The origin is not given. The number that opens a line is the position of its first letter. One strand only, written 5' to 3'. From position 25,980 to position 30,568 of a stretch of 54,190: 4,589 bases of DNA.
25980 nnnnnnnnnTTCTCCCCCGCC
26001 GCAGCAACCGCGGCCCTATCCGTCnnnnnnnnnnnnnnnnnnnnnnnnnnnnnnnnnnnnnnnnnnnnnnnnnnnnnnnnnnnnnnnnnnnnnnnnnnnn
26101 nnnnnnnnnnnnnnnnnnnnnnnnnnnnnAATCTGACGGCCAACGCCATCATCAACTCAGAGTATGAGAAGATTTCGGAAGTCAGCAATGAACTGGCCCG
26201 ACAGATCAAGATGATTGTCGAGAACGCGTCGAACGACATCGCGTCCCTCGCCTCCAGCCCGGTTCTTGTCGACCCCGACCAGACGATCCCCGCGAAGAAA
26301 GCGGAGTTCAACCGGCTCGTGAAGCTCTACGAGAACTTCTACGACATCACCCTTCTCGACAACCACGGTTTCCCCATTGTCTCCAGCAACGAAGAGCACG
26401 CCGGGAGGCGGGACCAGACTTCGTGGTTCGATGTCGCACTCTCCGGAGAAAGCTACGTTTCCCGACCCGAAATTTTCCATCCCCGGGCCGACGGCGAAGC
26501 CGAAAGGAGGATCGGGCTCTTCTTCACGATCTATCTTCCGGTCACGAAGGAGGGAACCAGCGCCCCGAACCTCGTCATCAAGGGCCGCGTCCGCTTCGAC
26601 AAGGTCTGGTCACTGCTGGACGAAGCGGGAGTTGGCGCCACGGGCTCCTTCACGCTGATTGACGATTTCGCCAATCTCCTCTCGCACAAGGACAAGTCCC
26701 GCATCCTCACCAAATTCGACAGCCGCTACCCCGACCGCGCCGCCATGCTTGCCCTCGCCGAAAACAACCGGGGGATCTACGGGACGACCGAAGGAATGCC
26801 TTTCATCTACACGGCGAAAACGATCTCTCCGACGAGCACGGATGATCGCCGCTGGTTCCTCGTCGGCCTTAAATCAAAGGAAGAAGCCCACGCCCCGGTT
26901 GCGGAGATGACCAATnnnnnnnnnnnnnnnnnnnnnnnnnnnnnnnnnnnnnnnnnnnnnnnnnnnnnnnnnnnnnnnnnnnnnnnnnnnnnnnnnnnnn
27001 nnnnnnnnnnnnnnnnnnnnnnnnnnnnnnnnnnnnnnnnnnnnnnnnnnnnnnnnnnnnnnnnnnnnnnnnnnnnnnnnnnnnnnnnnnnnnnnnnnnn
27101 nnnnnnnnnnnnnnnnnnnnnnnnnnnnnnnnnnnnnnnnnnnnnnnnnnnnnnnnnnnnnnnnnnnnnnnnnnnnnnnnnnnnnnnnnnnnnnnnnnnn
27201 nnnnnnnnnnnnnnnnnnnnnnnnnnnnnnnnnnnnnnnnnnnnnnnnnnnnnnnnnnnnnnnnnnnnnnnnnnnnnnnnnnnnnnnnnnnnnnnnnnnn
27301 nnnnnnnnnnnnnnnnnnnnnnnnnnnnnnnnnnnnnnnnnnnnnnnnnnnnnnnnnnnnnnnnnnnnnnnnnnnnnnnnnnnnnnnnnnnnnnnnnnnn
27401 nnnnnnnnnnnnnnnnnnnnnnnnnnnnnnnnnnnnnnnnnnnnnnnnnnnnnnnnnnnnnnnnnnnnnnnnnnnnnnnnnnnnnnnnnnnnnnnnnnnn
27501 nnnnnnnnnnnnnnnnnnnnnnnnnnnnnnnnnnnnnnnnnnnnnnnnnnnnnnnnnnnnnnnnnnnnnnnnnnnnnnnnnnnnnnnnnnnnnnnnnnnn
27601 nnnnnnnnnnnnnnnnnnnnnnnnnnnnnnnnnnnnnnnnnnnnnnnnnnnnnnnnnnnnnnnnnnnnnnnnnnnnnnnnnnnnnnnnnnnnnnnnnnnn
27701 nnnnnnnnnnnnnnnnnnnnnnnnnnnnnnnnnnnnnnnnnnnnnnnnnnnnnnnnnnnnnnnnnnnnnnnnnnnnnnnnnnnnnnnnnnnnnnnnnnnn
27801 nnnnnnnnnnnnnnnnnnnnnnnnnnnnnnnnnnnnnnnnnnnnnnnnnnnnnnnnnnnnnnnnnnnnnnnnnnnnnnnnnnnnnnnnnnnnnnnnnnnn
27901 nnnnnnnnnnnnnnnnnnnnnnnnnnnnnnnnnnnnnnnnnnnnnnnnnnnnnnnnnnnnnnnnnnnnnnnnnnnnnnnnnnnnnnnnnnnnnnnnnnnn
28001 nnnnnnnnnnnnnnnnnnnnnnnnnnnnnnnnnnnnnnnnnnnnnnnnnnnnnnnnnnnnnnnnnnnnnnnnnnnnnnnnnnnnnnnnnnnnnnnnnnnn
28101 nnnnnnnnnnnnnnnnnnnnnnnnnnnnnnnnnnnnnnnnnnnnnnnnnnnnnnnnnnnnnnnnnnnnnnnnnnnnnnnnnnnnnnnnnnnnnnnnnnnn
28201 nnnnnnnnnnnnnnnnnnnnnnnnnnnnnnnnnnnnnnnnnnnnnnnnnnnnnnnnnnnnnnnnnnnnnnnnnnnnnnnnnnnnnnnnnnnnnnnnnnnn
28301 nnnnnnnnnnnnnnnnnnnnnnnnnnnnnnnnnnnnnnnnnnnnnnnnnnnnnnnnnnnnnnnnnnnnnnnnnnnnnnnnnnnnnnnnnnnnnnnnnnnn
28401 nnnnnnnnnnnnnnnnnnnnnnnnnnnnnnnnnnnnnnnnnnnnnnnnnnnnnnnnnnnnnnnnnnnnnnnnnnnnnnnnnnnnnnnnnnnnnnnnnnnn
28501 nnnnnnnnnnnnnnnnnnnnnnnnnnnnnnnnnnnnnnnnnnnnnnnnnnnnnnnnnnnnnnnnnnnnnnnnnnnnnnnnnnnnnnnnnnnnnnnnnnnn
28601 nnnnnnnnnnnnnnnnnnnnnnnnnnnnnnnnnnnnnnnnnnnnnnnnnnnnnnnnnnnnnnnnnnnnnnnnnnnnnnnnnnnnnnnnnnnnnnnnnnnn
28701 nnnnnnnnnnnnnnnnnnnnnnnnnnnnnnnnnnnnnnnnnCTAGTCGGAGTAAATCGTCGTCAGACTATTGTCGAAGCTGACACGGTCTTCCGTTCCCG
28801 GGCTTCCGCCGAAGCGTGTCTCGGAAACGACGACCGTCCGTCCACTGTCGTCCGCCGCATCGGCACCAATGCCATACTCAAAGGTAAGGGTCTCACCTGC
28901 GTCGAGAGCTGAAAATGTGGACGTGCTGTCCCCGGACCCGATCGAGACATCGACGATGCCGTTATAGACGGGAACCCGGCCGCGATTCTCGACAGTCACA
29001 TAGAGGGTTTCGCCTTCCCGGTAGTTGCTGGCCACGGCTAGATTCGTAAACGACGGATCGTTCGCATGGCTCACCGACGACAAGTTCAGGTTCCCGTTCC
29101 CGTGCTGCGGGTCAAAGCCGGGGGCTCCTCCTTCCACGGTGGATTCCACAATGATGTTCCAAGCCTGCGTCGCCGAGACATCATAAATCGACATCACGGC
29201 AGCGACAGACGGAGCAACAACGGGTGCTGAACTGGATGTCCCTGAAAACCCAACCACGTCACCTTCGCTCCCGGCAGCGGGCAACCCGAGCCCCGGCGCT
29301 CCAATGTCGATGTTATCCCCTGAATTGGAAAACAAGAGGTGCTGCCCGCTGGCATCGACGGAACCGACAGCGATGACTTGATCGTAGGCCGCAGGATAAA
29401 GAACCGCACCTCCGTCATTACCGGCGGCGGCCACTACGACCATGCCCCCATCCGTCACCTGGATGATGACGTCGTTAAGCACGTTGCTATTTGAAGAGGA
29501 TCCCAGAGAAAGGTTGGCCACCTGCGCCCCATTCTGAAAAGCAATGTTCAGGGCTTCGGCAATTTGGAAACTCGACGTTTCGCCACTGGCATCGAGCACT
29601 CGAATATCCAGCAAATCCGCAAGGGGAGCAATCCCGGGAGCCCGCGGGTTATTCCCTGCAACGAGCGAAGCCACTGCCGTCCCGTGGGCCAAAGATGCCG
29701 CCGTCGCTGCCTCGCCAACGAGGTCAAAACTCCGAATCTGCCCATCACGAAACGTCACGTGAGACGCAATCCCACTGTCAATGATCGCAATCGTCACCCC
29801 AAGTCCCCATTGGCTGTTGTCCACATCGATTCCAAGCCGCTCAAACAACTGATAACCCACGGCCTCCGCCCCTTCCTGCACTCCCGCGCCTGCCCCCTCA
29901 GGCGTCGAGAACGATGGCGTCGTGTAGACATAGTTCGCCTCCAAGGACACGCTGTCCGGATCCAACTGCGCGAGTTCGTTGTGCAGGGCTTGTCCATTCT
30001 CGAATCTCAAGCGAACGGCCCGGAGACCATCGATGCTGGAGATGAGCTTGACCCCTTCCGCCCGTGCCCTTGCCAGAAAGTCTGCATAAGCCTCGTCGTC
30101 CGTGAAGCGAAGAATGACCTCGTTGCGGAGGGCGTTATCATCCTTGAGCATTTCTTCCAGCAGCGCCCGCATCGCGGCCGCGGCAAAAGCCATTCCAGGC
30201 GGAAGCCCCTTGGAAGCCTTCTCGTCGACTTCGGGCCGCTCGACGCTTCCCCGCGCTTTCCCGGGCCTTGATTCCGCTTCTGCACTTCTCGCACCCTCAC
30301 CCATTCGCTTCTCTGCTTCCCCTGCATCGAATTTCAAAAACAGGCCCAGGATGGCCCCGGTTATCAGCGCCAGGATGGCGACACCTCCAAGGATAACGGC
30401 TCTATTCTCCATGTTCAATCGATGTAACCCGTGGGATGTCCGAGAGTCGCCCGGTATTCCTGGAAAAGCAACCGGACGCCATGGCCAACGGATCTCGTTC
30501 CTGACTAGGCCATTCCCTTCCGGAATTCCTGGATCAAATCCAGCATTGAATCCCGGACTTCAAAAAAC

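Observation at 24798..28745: Orphan PotD-like polyamine-binding lipoprotein wired to a Cache/HAMP/PAS hybrid histidine kinase: candidate polyamine-sensing system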

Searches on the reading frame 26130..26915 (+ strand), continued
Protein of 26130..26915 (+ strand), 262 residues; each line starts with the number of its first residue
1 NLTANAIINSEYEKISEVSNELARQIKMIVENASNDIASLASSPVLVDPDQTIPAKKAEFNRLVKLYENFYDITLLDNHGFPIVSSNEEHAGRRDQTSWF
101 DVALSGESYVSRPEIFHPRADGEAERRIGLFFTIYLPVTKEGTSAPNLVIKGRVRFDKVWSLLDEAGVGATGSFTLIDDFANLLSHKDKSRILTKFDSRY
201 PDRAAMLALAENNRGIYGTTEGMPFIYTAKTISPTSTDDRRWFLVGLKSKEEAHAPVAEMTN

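Call 105: get_annotated_region(hit=H25, flank=4000)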
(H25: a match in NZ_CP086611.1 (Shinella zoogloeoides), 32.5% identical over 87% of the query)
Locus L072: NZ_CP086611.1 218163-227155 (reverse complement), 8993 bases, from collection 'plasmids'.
description: Shinella zoogloeoides strain ATCC 19623 plasmid unnamed1, complete sequence
organism: Shinella zoogloeoides (NCBI taxid 352475)
taxonomy: Bacteria; Pseudomonadota; Alphaproteobacteria; Hyphomicrobiales; Rhizobiaceae; Shinella; Shinella zoogloeoides
host: -; source: -; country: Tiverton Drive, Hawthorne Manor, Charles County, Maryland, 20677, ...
typing (MOB-suite, as given by PLSDB): non-mobilizable
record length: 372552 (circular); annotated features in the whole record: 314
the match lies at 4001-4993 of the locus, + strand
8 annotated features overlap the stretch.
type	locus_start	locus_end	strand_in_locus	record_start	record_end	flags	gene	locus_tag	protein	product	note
CDS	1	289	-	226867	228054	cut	-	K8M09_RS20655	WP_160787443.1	acetyl-CoA C-acyltransferase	GO:0006631 - fatty acid metabolic process [Evidence IEA]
CDS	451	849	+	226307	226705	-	-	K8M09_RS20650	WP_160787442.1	cupin domain-containing protein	-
CDS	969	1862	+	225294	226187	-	-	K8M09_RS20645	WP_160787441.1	DMT family transporter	GO:0055085 - transmembrane transport [Evidence IEA]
CDS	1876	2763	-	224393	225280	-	-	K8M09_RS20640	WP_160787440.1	LysR substrate-binding domain-containing protein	-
CDS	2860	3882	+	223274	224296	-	-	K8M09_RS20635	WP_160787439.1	agmatine deiminase family protein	-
CDS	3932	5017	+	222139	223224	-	-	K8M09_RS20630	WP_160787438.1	extracellular solute-binding protein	-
CDS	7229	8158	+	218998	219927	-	-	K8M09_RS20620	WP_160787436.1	LysR family transcriptional regulator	-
CDS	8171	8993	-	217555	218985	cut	-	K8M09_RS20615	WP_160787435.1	coniferyl aldehyde dehydrogenase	GO:0006081 - cellular aldehyde metabolic process [Evidence IEA]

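Call 106: get_annotated_region(hit=H13, flank=4000)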
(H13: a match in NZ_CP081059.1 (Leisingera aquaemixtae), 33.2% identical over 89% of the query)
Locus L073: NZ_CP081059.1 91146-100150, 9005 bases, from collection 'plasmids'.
description: Leisingera aquaemixtae strain M602 plasmid unnamed1, complete sequence
organism: Leisingera aquaemixtae (NCBI taxid 1396826)
taxonomy: Bacteria; Pseudomonadota; Alphaproteobacteria; Rhodobacterales; Roseobacteraceae; Leisingera; Leisingera aquaemixtae
host: -; source: -; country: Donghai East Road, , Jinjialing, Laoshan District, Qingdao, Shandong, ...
typing (MOB-suite, as given by PLSDB): non-mobilizable
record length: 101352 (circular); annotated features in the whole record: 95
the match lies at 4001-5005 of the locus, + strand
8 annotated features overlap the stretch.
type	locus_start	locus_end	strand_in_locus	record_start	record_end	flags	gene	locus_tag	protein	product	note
CDS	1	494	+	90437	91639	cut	-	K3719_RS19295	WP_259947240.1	HlyD family efflux transporter periplasmic adaptor subunit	-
CDS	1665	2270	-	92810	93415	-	-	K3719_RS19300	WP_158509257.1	TetR family transcriptional regulator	-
CDS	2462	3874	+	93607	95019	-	-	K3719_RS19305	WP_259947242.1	aminotransferase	-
CDS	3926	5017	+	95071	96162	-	-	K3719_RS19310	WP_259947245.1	extracellular solute-binding protein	-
CDS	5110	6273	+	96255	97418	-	-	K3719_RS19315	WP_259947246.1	ABC transporter ATP-binding protein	-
CDS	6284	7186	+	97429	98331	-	-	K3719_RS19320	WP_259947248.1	ABC transporter permease subunit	GO:0055085 - transmembrane transport [Evidence IEA]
CDS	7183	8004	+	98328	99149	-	-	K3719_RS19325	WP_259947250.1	ABC transporter permease subunit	GO:0055085 - transmembrane transport [Evidence IEA]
CDS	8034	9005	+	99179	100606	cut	-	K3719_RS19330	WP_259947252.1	aldehyde dehydrogenase family protein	-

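Call 107: get_annotated_region(hit=H9, flank=4000)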
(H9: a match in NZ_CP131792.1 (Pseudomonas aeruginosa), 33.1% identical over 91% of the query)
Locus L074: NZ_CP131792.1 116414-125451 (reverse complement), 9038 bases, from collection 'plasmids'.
description: Pseudomonas aeruginosa strain 2014S05-249 plasmid p2014S05-249-1, complete sequence
organism: Pseudomonas aeruginosa (NCBI taxid 287)
taxonomy: Bacteria; Pseudomonadota; Gammaproteobacteria; Pseudomonadales; Pseudomonadaceae; Pseudomonas; Pseudomonas aeruginosa
host: -; source: Homo sapiens,culture,blood; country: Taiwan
typing (MOB-suite, as given by PLSDB): conjugative; replicon rep_cluster_322; relaxase MOBH; mating-pair formation MPF_G
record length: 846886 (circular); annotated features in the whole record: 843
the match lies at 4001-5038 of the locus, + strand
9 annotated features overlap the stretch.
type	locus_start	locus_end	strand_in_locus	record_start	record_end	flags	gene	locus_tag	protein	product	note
CDS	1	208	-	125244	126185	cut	-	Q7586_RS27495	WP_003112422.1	class I SAM-dependent methyltransferase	-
CDS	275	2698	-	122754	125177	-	-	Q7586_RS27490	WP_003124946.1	DUF3772 domain-containing protein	-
CDS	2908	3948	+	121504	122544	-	aphA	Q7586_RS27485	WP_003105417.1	acetylpolyamine amidohydrolase AphA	-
CDS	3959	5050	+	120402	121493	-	-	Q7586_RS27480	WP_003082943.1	extracellular solute-binding protein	-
CDS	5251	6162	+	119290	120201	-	-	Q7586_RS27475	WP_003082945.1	DMT family transporter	GO:0055085 - transmembrane transport [Evidence IEA]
CDS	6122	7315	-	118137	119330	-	-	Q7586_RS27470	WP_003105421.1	MFS transporter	GO:0055085 - transmembrane transport [Evidence IEA]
CDS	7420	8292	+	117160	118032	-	-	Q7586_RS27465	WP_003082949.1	LysR family transcriptional regulator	-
CDS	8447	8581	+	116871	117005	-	-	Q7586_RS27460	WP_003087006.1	PA1414 family protein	-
CDS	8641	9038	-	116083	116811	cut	-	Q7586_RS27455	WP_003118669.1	MBL fold metallo-hydrolase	-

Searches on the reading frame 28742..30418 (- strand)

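Call 6: search_protein_families(library=pfam, proteins=[window:28742-30418:-], max_evalue=0.01)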
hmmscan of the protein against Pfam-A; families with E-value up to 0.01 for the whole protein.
window:28742-30418:- (558 aa): 1 family
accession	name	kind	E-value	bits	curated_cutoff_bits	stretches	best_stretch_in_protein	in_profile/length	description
PF00082.27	Peptidase_S8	-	9.3e-33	114.2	21.8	1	207-442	3-288/288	Subtilase family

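Call 7: search_protein_families(library=ncbifam, proteins=[window:28742-30418:-], max_evalue=0.01)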
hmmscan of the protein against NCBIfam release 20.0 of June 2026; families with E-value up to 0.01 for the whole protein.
window:28742-30418:- (558 aa): 6 families
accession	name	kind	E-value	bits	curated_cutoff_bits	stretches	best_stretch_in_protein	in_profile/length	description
TIGR03921.1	T7SS_mycosin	equivalog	1.3e-38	133.1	278.75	1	204-446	11-281/353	type VII secretion-associated serine protease mycosin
NF049966.1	QH_SP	equivalog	8.5e-27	93.9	165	1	210-410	2-193/219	subtilisin-like serine protease QhpE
TIGR03895.1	protease_PatA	subfamily_domain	3.3e-22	79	421.05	1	245-411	1-179/606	PatA/PatG family cyanobactin maturation protease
NF033595.1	denti_PrtP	equivalog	6.1e-15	54.9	300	1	301-481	342-531/606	dentilisin complex serine proteinase subunit PrtP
NF042956.1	IteS_antiphage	equivalog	0.00067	18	900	1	209-310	258-363/747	S8 family anti-phage peptidase IteS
NF040553.1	SGO_0316_fam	subfamily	0.0036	15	1400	1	242-334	357-463/1486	SGO_0316/SGO_0317 family LPXTG-anchored serine peptidase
